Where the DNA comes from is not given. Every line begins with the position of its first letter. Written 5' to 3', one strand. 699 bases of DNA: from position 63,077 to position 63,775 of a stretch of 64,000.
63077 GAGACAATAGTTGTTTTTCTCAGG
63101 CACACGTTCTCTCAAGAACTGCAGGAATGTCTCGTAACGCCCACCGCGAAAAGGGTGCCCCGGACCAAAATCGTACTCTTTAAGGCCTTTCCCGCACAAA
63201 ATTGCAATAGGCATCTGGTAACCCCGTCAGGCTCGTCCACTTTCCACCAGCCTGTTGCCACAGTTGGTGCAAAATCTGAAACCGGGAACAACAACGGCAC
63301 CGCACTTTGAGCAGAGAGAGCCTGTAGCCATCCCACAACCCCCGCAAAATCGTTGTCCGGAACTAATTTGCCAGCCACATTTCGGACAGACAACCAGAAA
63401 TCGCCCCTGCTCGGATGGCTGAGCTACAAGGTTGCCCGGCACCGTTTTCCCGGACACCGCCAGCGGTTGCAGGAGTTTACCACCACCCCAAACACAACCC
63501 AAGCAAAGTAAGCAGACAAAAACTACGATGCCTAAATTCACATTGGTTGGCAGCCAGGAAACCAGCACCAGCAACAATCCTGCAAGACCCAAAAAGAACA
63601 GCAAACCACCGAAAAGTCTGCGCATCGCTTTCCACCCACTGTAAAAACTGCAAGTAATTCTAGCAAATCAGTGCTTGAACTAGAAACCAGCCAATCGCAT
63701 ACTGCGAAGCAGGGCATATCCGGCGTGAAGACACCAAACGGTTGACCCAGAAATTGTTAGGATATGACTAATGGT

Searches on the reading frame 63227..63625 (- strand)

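Call 70: search_protein_families(library=pfam, proteins=[window:63227-63625:-], max_evalue=0.0001)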
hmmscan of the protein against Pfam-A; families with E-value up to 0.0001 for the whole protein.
window:63227-63625:- (132 aa): 5 families
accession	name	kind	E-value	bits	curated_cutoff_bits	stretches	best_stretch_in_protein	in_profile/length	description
PF13240.11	Zn_Ribbon_1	-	2.4e-14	53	25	2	105-126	2-23/23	zinc-ribbon domain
PF13248.11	Zn_ribbon_3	-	2.5e-13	49.4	27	2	78-99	3-24/26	zinc-ribbon domain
PF12773.13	DZR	-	3.3e-10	40.4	27.3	1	80-123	1-45/45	Double zinc ribbon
PF24463.1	DUF7577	-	5.7e-09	35.9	28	1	104-126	4-26/27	Domain of unknown function (DUF7577)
PF17032.10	Zn_ribbon_15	-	2e-05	25.8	28.9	0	103-123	53-73/73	zinc-ribbon family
